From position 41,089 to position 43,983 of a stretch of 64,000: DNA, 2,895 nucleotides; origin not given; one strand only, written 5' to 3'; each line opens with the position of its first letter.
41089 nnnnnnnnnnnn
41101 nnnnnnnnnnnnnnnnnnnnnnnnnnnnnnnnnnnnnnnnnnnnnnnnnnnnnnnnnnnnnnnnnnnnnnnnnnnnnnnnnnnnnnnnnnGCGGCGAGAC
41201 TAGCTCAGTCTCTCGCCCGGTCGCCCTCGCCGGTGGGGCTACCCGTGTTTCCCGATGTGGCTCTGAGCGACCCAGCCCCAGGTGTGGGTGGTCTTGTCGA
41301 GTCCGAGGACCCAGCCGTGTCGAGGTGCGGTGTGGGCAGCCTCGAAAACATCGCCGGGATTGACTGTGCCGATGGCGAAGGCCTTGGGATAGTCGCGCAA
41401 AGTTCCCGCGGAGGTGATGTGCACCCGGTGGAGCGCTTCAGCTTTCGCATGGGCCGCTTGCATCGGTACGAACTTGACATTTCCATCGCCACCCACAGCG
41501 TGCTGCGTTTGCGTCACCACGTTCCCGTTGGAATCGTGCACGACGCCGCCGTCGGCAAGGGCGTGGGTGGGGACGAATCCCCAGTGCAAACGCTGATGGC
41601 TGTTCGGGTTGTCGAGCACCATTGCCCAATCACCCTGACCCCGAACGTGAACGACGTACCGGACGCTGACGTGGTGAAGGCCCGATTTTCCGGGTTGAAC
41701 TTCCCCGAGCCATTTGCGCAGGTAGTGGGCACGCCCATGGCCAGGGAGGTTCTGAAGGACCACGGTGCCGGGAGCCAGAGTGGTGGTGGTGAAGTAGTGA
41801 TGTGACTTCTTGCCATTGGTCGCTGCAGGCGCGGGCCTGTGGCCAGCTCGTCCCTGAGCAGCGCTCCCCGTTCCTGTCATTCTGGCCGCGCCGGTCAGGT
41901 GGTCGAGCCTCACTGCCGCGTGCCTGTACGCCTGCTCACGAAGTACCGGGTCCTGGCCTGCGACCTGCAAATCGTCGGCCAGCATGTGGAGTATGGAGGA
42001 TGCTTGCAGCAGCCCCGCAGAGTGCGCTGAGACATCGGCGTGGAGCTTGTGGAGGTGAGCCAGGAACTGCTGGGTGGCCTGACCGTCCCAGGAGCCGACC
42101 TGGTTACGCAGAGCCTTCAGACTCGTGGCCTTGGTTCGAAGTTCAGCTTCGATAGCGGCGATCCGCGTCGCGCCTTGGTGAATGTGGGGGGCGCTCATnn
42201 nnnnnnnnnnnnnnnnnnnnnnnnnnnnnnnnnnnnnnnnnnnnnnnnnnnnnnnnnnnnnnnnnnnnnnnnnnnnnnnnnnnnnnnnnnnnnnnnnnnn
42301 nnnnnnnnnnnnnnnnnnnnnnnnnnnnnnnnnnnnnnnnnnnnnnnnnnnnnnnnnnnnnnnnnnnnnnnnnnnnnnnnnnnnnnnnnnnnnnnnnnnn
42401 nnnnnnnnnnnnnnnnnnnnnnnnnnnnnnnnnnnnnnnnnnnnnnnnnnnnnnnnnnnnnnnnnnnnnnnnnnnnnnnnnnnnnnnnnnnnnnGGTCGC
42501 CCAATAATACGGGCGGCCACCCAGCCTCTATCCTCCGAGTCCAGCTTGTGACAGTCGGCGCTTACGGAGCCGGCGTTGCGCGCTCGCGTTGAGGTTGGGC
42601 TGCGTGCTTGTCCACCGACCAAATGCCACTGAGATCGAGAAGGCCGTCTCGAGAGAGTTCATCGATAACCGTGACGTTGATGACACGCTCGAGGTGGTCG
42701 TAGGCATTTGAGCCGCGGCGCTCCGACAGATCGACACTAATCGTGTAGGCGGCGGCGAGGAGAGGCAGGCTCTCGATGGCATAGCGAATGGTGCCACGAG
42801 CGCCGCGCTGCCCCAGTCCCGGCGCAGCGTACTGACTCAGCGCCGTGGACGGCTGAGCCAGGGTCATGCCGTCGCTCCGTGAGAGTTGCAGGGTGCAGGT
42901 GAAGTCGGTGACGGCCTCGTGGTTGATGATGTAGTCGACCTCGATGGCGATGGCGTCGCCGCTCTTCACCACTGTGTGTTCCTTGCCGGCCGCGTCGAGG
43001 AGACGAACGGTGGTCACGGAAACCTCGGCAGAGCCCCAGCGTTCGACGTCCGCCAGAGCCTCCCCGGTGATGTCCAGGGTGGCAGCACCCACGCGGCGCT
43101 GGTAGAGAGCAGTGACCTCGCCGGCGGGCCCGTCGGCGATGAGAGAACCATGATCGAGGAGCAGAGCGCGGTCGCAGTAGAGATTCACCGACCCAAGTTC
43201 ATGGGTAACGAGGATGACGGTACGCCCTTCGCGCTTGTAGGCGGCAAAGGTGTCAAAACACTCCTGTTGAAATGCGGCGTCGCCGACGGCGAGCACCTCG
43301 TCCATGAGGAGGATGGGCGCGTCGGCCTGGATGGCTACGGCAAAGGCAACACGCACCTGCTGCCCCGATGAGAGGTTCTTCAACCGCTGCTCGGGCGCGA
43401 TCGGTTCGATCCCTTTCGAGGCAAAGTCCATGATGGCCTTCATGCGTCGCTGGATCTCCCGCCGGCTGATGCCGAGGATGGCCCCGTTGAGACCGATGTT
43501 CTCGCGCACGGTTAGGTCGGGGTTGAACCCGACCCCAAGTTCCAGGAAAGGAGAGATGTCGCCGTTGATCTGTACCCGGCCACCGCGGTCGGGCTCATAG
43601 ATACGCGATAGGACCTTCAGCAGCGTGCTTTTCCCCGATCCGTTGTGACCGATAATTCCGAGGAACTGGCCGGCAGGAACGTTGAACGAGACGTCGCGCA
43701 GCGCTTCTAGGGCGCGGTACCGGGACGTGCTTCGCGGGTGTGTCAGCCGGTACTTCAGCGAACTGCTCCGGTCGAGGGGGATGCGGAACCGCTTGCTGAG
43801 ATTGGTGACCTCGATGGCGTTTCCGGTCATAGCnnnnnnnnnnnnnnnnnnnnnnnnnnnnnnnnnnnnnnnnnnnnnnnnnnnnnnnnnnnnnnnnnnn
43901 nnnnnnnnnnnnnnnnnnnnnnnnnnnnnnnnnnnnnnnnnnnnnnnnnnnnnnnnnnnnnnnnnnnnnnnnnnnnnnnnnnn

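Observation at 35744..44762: Eleven-gene, tightly coupled minus-strand operon: Wzm/Wzt ABC exporter, WXG-like pair, hypothetical, four GT4 glycosyltransferases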

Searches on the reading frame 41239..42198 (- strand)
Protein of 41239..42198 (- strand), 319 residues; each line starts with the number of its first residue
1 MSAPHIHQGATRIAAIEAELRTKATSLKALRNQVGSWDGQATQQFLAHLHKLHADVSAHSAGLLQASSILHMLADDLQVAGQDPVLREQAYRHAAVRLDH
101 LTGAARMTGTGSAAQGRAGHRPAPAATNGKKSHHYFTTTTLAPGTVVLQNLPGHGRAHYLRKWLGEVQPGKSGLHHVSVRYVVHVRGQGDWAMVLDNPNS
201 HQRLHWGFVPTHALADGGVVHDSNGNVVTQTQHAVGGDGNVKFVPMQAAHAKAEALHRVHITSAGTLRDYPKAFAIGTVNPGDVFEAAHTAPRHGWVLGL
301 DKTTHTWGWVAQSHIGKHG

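Call 4: search_protein_families(library=pfam, proteins=[window:41239-42198:-], max_evalue=0.01)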
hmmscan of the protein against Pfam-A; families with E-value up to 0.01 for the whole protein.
window:41239-42198:- (319 aa): 1 family
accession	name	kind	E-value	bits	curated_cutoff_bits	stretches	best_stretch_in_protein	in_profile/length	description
PF06013.18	WXG100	-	0.0015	19.2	27.3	1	3-78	6-82/86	Proteins of 100 residues with WXG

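Call 5: search_protein_families(library=ncbifam, proteins=[window:41239-42198:-], max_evalue=0.01)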
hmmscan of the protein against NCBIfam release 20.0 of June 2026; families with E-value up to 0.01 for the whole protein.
window:41239-42198:- (319 aa): 0 families

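Call 16: find_homologous_proteins(query=window:41239-42198:-)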
Query window:41239-42198:- (319 aa): 1 proteins with E <= 0.001 among 3876 candidates.
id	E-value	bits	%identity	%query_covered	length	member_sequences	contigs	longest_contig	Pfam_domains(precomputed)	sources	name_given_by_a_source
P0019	1.2e-210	717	100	100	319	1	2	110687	-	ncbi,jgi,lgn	ncbi:MAG: hypothetical protein ACR2GX_03845 [Candidatus Dormibacteria bacterium]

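Call 17: find_encoding_contigs(protein=P0019, flank=10000, max_places=4)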
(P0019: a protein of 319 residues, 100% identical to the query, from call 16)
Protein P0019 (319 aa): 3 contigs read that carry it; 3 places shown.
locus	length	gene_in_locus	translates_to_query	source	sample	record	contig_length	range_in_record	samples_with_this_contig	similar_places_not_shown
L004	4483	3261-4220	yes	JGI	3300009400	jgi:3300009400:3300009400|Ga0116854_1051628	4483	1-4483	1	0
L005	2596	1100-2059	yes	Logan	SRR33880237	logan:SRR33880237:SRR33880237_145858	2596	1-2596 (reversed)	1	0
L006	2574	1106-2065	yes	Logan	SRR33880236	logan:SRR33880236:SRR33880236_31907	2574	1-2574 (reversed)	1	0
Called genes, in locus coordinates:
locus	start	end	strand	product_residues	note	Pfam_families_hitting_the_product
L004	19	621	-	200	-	PF00156:Pribosyltran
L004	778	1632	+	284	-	PF01061:ABC2_membrane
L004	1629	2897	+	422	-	PF00005:ABC_tran, PF13304:AAA_21 (faint), PF14524:Wzt_C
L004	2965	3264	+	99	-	PF06013:WXG100 (weak), PF10824:T7SS_ESX_EspC (weak)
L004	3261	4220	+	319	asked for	-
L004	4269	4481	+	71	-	?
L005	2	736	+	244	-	?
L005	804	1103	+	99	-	PF06013:WXG100 (weak), PF10824:T7SS_ESX_EspC (weak)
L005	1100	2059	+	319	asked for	-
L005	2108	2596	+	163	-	?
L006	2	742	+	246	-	?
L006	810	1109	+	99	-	PF06013:WXG100 (weak), PF10824:T7SS_ESX_EspC (weak)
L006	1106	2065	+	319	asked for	-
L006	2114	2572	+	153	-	?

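Call 42: search_protein_representatives(protein=window:41239-42198:-)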
Query: 319 residues. Proteins with E-value up to 0.001 (for the whole library): 8; up to 1e-10: 4; up to 1e-30: 1. The best 8 are listed.
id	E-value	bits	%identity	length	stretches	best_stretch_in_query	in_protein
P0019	3.8e-211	716.5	100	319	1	1-319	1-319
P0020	7.9e-15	71.5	35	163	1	167-315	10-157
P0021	1.5e-11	60.7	35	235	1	123-316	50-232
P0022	2.9e-11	59.8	33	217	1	106-315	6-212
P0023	6.4e-07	45.5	34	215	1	172-315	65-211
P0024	8.2e-06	41.9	37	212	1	176-313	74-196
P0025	9.9e-06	41.6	45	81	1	256-315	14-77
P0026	1.5e-04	37.8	45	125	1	231-315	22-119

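Call 46: find_encoding_contigs(protein=P0022, flank=5000, max_places=3)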
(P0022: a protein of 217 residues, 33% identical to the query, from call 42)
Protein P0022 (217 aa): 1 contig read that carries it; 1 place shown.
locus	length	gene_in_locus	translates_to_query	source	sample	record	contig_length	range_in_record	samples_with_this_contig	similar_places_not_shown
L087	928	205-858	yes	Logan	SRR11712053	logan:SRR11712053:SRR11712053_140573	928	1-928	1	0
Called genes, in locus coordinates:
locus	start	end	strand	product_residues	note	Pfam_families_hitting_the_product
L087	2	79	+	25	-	?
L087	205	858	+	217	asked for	-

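Call 52: predict_structure(alignment_id=A2)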
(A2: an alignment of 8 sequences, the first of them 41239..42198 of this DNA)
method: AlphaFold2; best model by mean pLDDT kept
length: 319 residues; sequences in the alignment: 8
mean_pLDDT: 67.4   pTM: 0.54
mean pLDDT of the five models: 67.4, 67.0, 66.9, 63.7, 62.2
residues with pLDDT >= 90: 12; 70-90: 127; 50-70: 135; < 50: 45
segments of 3 or more residues with pLDDT < 50: 1-6, 60-62, 104-133
pLDDT, mean of each block of 10 residues (from residue 1): 46 66 68 63 72 63 56 66 63 60 46 37 32 63 83 61 56 71 85 74 75 83 69 66 64 71 87 83 84 81 85 76
secondary structure, 60 per line:
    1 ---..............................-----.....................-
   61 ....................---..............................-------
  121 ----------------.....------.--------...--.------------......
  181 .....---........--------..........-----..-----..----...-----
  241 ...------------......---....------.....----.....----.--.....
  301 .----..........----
elements in order: H4-33 H39-59 H61-80 H84-113 E137-141 E175-185 E189-196 E205-210 E233-235 E241-243 E256-261 E265-268 E275-279 E284-288 E296-301 E306-311

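Call 54: fold_search(model_id=the predicted structure, library=pdb)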
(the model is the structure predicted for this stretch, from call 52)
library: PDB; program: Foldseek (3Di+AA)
matches with E <= 10: 610; with E <= 0.001: 0
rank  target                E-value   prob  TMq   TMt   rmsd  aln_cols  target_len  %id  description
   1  7csr_A                1.3e-03  0.66  0.15  0.11  20.7       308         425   10  Structure of Ephexin4 R676L (released 2021-02-24)
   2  6biq_A                1.3e-03  0.99  0.17  0.21  15.6       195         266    9  Structure of NlpC2 from Trichomonas vaginalis (released 2018-11-07)
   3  7csr_C                1.7e-03  0.60  0.15  0.11  21.9       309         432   11  Structure of Ephexin4 R676L (released 2021-02-24)
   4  9a7d_A                2.2e-03  0.85  0.17  0.11  24.2       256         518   11  Integrative model of YRVJ-YACD by crosslinking MS and deep learning (released 2024-09-18)
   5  6biq_B                3.5e-03  0.99  0.17  0.21  15.3       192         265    8  Structure of NlpC2 from Trichomonas vaginalis (released 2018-11-07)
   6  6bim                  4.1e-03  0.98  0.17  0.19  15.9       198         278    8  Structure of NlpC1 from Trichomonas vaginalis (released 2018-11-07)
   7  7csp_A                4.9e-03  0.41  0.15  0.11  21.7       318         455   12  Structure of Ephexin4 IDPSH (released 2021-02-24)
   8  7csp_B                5.5e-03  0.47  0.15  0.11  20.8       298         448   13  Structure of Ephexin4 IDPSH (released 2021-02-24)
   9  7cso_B                7.3e-03  0.41  0.15  0.11  21.5       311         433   12  Structure of Ephexin4 DH-PH-SH3 (released 2021-02-24)
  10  7cso_A                9.6e-03  0.38  0.15  0.11  21.6       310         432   12  Structure of Ephexin4 DH-PH-SH3 (released 2021-02-24)
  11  7csr_B                1.0e-02  0.28  0.15  0.12  22.3       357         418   11  Structure of Ephexin4 R676L (released 2021-02-24)
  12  4r0k_B                1.1e-02  0.92  0.17  0.17  13.7       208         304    9  Crystal structure of a putative dipeptidyl-peptidase VI (BT_1314) from Bacteroides thetaiotaomicron VPI-5482 at 1.75 A (released 2014-08-20)
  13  7cso_C                1.3e-02  0.30  0.15  0.11  21.6       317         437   11  Structure of Ephexin4 DH-PH-SH3 (released 2021-02-24)
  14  3h41                  1.5e-02  0.54  0.16  0.16  14.2       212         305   11  CRYSTAL STRUCTURE OF A NLPC/P60 FAMILY PROTEIN (BCE_2878) FROM BACILLUS CEREUS ATCC 10987 AT 1.79 A RESOLUTION (released 2009-05-05)
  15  7cso_D                1.6e-02  0.28  0.15  0.11  21.4       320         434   11  Structure of Ephexin4 DH-PH-SH3 (released 2021-02-24)
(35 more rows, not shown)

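Call 66: search_protein_families(library=padloc, proteins=[window:41239-42198:-], max_evalue=0.001)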
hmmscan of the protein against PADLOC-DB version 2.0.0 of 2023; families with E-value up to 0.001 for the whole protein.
window:41239-42198:- (319 aa): 0 families

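Call 71: fold_search(model_id=the predicted structure, library=viral)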
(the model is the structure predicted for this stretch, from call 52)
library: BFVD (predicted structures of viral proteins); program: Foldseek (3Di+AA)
matches with E <= 10: 553; with E <= 0.001: 2
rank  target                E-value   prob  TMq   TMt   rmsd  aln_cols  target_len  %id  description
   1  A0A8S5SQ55            2.3e-05  0.99  0.16  0.20  22.5       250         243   13  MurNAc-LAA [Siphoviridae sp. ctqSm5]
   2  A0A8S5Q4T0            8.4e-04  0.97  0.17  0.21  16.2       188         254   15  CHAP domain protein [Podoviridae sp. ctza028]
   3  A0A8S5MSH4            1.2e-03  0.99  0.19  0.18  13.2       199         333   14  PlyB like endolysin [Siphoviridae sp. ctouo22]
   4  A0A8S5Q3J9            1.5e-03  0.77  0.18  0.22  18.4       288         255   14  N-acetylmuramoyl-L-alanine amidase [Siphoviridae sp. ctLqe90]
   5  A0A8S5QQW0            1.7e-03  0.98  0.20  0.22  11.5       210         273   11  SH3 domain protein [Siphoviridae sp. ct8LX107]
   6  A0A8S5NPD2            1.8e-03  0.98  0.19  0.11  16.0       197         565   15  PlyB like endolysin [Siphoviridae sp. ctGMq5]
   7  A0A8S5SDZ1            3.4e-03  1.00  0.17  0.17  10.6        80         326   24  lysozyme [Caudovirales sp. ctrNG92]
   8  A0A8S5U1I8            4.8e-03  0.63  0.16  0.18  17.6       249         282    7  CHAP domain protein [Siphoviridae sp. ctt8434]
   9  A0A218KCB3            8.0e-03  0.47  0.16  0.11  20.5       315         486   12  SH3b domain-containing protein [Bacillus phage PBC2]
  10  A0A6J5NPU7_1          8.4e-03  0.21  0.13  0.05  22.8       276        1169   14  Helicase/UvrB, N-terminal [uncultured Caudovirales phage]
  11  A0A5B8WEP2            9.4e-03  0.87  0.17  0.11  14.1       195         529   10  Endolysin [Arthrobacter phage Zartrosa]
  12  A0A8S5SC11            1.8e-02  1.00  0.18  0.53  12.8        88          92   10  SH3 domain protein [Siphoviridae sp. ctdvJ3]
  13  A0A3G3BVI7            2.0e-02  0.51  0.16  0.13  18.2       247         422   11  N-acetylmuramoyl-L-alanine amidase [Bacillus phage vB_BcoS-136]
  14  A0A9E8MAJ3            2.6e-02  0.54  0.17  0.24  23.6       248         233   10  (no name in the UniProt tables at hand)
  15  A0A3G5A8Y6            2.9e-02  0.23  0.18  0.12  25.1       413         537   11  Uncharacterized protein [Hyperionvirus sp.]
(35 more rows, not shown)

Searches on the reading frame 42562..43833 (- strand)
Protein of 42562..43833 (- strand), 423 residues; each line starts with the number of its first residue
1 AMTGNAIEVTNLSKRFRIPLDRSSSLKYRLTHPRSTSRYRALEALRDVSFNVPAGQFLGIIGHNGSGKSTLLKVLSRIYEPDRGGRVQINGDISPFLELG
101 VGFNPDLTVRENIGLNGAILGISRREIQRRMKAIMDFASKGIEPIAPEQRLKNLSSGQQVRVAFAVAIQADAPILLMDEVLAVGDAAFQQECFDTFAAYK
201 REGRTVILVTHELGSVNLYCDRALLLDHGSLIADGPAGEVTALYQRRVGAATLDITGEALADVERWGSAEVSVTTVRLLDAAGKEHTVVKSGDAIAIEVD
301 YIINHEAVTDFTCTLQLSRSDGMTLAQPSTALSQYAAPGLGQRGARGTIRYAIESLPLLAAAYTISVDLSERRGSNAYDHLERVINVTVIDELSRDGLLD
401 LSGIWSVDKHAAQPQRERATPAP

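Call 4: search_protein_families(library=pfam, proteins=[window:42562-43833:-], max_evalue=0.01)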
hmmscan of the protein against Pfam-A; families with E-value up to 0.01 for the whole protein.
window:42562-43833:- (423 aa): 6 families
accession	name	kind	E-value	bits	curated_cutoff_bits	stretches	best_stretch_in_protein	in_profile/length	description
PF00005.33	ABC_tran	-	7.5e-23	82.1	25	1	45-180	1-135/137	ABC transporter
PF14524.12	Wzt_C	-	8.4e-19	68.4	30.4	1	263-400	2-142/143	Wzt C-terminal domain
PF13304.12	AAA_21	-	4.2e-07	30.8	27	1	58-91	2-44/304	AAA domain, putative AbiEii toxin, Type IV TA system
PF02463.25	SMC_N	-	7.6e-05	22.7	40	0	56-73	25-42/220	RecF/RecN/SMC N terminal domain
PF13555.12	AAA_29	-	0.0025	18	27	1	57-80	24-47/61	P-loop containing region of AAA domain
PF13191.12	AAA_16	-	0.004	18.1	32.6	1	40-94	7-63/167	AAA ATPase domain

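Call 5: search_protein_families(library=ncbifam, proteins=[window:42562-43833:-], max_evalue=0.01)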
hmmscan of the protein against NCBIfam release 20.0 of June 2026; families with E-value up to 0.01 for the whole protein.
window:42562-43833:- (423 aa): 190 families (the best 25 are shown)
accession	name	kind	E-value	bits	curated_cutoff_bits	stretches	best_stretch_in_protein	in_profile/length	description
NF010065.0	PRK13545.1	equivalog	1.1e-40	139.8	538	1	43-245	38-235/549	teichoic acids export protein ATP-binding subunit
NF050108.1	galactan_ABC_ATP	equivalog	1.1e-40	139.4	400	1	39-246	39-242/244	galactan export ABC transporter ATP-binding subunit Wzt/RfbE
NF010066.0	PRK13546.1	equivalog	2e-34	119.1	320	1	6-245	4-235/264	teichoic acids export ABC transporter ATP-binding subunit TagH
TIGR01188.1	drrA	subfamily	4.1e-34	118.3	312.45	2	104-306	78-267/302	daunorubicin resistance ABC transporter, ATP-binding protein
TIGR04521.1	ECF_ATPase_2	equivalog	1e-31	110.1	330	2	108-241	101-233/279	energy-coupling factor transporter ATPase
NF008409.0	PRK11231.1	equivalog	1.9e-27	96.3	375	2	141-241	127-226/255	Fe(3+) dicitrate ABC transporter ATP-binding protein FecE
TIGR04520.1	ECF_ATPase_1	equivalog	3.1e-27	95.7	315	1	41-242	14-225/269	energy-coupling factor transporter ATPase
TIGR03375.1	type_I_sec_LssB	subfamily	1e-26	93.5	693.1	1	43-242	481-690/696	type I secretion system permease/ATPase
NF010068.0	PRK13548.1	equivalog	3.5e-26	91.8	261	2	107-240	94-230/261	heme ABC transporter ATP-binding protein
TIGR02673.1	FtsE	equivalog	1.9e-25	89.8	264.85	2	105-229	92-213/214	cell division ATP-binding protein FtsE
TIGR03864.1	PQQ_ABC_ATP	hypoth_equivalog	1.3e-24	87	302.25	1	37-242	9-221/236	ABC transporter, ATP-binding subunit, PQQ-dependent alcohol dehydrogenase system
NF053840.1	MnTportMntADein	equivalog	2.6e-24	86.1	400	2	149-241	129-220/240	manganese ABC transporter ATP-binding protein MntA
TIGR02315.1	ABC_phnC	equivalog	4.2e-24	85.3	266.1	2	131-242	124-235/243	phosphonate ABC transporter ATP-binding protein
NF008442.0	PRK11288.1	equivalog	5.9e-24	84.2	689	1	36-234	14-224/504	L-arabinose ABC transporter ATP-binding protein AraG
NF010059.0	PRK13536.1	equivalog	1e-23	83.6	549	1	38-262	52-280/342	nodulation factor ABC transporter ATP-binding protein NodI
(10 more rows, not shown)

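Call 38: search_solved_structures(query=window:42562-43830:-, max_evalue=0.001)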
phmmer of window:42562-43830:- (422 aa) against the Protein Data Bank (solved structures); distinct sequences matched with E-value up to 0.001: 558 (the best 60 are shown).
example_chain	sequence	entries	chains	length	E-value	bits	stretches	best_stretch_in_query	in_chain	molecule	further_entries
8dku_A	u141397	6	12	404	1.4e-50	175.8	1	38-309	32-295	ABC transporter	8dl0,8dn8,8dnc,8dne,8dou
7k2t_A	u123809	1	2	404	3.6e-50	174.4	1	38-309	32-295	ABC transporter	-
6amx_A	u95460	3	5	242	1.4e-48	169.1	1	38-244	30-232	ABC transporter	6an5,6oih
6m96_A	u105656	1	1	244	3.5e-48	167.8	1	38-244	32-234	ABC transporter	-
6jbh_A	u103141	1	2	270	1.9e-39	139.1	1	5-245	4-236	TarH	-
7dd0_A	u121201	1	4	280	1e-38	136.7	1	8-230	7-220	Teichoic acids export ATP-binding protein TagH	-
9qfx_C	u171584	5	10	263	1.3e-35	126.5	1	33-245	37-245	ABC transporter ATP-binding protein | Probable o-antigen/lipopolysaccharide transport ATP-binding protein ABC transporter RfbE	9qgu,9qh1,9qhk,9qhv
9qhw_C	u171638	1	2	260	1.4e-35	126.4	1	33-244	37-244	ABC transporter ATP-binding protein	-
9qhj_C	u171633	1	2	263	3.3e-35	125.2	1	33-245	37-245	Probable o-antigen/lipopolysaccharide transport ATP-binding protein ABC transporter RfbE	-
9qhx_C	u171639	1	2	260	3.5e-35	125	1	33-244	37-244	ABC transporter ATP-binding protein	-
9cfl_B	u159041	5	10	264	7.1e-32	114.2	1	6-244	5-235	Teichoic acids export ATP-binding protein TagH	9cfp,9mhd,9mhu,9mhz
7zk8_A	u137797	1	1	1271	3.2e-27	98.8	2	8-238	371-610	ATP-dependent translocase ABCB1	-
8tsi_A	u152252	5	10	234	3.5e-27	98.7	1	43-244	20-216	ABC transporter ATP-binding protein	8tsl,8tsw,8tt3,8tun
7zk9_A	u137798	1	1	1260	3.8e-27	98.6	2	8-238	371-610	ATP-dependent translocase ABCB1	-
8sa0_A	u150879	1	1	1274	4.2e-27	98.5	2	8-239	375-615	ATP-dependent translocase ABCB1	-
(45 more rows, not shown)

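Call 66: search_protein_families(library=padloc, proteins=[window:42562-43830:-], max_evalue=0.001)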
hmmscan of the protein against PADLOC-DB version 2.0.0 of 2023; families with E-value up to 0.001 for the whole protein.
window:42562-43830:- (422 aa): 7 families
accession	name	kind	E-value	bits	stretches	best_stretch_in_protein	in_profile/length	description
PDLC04135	mad3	-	5.7e-27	93.2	2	146-227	257-339/374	mads_3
PDLC04140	mad8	-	1.7e-06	25.8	1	42-76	15-49/314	mads_8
PDLC02980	AriA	-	1.9e-06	26.1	1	57-83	2-37/304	-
PDLC02914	ATPase-Toprim_I-B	-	3.8e-05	21.1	0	47-80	18-51/443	-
PDLC04182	HEC-01A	-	0.00021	18.4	0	41-75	12-52/406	-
PDLC04541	PDC-M25A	-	0.00035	17.8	1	48-77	15-44/380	-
PDLC02335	AbiLi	-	0.00075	16.6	0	55-75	77-97/326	AbiLi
